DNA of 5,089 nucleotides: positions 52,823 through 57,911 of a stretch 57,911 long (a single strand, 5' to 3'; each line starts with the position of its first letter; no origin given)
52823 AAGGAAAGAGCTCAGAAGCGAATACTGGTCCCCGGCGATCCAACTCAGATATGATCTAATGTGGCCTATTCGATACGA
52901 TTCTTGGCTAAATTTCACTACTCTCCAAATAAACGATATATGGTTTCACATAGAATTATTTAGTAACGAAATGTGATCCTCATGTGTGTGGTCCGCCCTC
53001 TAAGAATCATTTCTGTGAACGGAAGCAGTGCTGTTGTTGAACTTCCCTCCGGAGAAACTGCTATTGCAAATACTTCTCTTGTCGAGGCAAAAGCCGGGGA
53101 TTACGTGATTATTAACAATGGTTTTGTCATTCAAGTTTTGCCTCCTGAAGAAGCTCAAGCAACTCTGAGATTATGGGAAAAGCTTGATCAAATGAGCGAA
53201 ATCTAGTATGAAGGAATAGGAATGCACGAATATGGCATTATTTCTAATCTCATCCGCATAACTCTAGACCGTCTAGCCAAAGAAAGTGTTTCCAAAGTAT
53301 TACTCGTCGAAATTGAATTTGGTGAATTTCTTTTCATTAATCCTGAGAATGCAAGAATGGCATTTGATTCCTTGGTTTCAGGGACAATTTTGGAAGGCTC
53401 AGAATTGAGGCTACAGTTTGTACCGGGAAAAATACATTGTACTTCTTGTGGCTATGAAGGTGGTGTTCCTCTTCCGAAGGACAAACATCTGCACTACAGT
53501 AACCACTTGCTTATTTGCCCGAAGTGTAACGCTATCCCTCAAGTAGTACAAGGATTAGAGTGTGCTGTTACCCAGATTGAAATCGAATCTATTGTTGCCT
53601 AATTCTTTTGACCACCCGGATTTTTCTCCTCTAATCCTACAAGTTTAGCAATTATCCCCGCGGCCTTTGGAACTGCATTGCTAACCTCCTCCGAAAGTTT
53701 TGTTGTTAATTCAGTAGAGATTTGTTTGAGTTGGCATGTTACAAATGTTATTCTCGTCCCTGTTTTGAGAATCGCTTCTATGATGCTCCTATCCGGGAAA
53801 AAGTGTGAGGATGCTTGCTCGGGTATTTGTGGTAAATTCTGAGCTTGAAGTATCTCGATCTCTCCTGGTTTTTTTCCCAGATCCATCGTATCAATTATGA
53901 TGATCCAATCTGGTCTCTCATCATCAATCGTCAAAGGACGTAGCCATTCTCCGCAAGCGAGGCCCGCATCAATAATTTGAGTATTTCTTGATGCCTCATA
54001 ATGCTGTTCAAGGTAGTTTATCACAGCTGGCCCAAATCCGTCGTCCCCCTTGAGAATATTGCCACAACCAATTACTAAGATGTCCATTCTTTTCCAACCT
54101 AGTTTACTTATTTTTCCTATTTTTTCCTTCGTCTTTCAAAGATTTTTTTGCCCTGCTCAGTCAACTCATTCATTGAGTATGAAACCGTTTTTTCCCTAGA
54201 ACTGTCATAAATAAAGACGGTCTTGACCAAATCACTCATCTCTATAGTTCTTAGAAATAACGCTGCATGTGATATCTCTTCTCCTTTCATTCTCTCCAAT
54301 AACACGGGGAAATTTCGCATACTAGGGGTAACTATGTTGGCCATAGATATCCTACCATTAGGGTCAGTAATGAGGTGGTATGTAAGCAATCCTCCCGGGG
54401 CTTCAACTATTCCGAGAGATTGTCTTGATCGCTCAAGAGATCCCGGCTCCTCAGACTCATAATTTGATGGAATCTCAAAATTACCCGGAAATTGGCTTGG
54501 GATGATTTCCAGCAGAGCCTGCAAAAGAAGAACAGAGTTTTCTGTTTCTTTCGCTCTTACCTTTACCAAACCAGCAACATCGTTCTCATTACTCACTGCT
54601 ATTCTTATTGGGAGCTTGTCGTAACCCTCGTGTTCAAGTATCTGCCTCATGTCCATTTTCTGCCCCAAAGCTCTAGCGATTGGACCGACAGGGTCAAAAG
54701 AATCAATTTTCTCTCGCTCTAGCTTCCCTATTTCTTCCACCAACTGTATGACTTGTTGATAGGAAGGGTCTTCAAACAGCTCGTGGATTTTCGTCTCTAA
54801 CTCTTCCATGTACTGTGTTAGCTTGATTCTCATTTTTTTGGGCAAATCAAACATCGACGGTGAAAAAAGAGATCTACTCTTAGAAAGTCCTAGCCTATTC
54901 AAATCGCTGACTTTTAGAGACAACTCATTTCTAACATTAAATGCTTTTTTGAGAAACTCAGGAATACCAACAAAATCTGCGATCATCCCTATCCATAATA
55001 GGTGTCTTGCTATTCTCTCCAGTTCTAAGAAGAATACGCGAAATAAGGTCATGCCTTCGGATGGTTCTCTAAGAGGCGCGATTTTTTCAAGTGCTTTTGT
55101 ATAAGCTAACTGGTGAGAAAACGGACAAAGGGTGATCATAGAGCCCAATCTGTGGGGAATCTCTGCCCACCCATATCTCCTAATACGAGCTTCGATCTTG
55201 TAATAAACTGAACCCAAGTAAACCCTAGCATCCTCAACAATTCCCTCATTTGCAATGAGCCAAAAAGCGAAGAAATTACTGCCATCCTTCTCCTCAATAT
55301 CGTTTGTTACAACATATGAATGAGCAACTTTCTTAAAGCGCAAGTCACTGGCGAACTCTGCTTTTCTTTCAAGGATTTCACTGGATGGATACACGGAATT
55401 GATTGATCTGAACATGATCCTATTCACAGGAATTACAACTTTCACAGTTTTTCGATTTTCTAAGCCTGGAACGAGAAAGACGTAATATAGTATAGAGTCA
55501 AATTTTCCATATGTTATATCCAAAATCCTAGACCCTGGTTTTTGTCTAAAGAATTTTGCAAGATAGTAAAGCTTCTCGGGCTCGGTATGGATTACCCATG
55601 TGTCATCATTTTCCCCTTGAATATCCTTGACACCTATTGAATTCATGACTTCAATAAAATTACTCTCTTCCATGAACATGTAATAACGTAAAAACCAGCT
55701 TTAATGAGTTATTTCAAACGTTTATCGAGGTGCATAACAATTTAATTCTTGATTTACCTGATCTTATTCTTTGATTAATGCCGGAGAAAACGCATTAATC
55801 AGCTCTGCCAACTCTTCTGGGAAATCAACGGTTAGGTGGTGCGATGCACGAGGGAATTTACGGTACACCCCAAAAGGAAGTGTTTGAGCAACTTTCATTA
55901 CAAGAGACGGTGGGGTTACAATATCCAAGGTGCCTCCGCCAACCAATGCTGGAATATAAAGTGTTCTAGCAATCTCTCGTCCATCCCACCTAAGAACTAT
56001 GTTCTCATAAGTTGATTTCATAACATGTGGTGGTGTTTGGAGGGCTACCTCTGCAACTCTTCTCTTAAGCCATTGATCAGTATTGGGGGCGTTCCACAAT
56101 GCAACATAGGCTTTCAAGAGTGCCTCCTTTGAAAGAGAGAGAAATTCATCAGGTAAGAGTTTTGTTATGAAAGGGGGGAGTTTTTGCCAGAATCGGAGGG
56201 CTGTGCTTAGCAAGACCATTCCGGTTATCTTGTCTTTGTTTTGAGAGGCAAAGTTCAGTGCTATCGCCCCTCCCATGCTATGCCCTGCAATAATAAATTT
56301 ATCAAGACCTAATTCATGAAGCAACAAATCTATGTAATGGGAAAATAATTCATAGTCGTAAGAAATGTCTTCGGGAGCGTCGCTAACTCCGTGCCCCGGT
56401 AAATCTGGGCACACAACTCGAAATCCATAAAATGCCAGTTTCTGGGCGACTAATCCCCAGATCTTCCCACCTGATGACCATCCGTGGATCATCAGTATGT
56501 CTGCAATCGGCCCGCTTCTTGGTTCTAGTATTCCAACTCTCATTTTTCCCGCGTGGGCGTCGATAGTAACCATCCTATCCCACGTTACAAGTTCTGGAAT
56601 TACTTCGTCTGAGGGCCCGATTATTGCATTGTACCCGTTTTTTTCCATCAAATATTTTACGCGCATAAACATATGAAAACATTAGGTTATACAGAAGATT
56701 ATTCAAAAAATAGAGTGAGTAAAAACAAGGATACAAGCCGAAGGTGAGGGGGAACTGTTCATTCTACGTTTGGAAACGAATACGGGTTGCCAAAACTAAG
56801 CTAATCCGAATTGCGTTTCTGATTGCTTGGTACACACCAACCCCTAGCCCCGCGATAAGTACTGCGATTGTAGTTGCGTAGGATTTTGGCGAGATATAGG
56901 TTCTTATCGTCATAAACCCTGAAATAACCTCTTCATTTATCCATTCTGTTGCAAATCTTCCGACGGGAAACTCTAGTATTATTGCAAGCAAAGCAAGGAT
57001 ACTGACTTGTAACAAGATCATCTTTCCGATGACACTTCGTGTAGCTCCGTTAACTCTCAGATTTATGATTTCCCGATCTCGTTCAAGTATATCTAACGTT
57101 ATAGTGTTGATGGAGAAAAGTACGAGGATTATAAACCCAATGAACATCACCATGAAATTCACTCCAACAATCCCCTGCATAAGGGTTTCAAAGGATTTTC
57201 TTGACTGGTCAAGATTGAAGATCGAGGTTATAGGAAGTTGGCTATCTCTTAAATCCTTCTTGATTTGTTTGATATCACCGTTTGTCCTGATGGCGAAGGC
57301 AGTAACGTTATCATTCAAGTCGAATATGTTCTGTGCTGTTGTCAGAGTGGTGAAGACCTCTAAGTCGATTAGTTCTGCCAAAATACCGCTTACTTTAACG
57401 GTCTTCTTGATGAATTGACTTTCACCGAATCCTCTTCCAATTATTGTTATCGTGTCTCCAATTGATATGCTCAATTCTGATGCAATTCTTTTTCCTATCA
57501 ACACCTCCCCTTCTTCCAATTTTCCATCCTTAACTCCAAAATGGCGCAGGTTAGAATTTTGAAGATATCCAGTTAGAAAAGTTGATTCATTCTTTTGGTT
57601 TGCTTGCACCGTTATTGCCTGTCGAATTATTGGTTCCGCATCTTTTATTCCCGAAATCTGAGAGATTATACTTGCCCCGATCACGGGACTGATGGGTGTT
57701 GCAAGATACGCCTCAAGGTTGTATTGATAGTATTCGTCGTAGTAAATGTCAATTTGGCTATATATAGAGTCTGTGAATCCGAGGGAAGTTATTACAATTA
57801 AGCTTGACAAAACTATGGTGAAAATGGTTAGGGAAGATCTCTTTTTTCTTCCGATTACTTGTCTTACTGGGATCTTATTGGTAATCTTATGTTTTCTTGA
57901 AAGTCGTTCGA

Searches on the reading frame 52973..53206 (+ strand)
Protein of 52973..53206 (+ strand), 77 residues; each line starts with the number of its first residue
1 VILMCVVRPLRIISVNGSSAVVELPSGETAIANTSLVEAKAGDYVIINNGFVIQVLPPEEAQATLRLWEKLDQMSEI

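Call 3: search_protein_families(library=pfam, proteins=[window:52973-53206:+], max_evalue=0.01)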
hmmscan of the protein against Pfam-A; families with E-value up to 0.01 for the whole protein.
window:52973-53206:+ (77 aa): 2 families
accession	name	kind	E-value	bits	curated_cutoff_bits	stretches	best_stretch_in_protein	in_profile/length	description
PF01455.23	HupF_HypC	-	1.4e-15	57.6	28.5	1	4-68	1-65/65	HupF/HypC family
PF11213.13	DUF3006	-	0.00028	21.5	32.3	1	17-74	8-66/67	Protein of unknown function (DUF3006)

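Call 4: search_protein_families(library=ncbifam, proteins=[window:52973-53206:+], max_evalue=0.01)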
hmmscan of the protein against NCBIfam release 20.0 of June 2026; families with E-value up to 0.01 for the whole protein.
window:52973-53206:+ (77 aa): 1 family
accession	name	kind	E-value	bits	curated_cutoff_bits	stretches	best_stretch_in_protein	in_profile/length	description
TIGR00074.1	hypC_hupF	subfamily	3.1e-12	46.2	48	1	4-74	1-72/80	HypC/HybG/HupF family hydrogenase formation chaperone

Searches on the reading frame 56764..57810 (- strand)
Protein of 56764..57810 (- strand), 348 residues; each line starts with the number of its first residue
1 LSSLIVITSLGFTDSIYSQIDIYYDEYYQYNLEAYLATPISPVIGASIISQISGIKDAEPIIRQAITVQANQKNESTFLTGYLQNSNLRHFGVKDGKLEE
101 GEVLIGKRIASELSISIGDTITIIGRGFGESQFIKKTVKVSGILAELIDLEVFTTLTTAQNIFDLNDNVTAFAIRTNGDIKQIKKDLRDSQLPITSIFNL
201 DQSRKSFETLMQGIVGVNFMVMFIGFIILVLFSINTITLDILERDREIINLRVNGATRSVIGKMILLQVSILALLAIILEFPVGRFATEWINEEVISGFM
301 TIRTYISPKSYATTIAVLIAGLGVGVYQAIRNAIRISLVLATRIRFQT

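Call 3: search_protein_families(library=pfam, proteins=[window:56764-57810:-], max_evalue=0.01)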
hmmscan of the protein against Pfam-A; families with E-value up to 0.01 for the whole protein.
window:56764-57810:- (348 aa): 2 families
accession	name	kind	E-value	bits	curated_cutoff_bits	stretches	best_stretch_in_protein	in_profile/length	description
PF12704.14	MacB_PCD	-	5.3e-09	37.1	27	1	39-188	53-205/207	MacB-like periplasmic core domain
PF02687.27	FtsX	-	8.8e-09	35.9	25.5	1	220-331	2-113/120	FtsX-like permease C-terminal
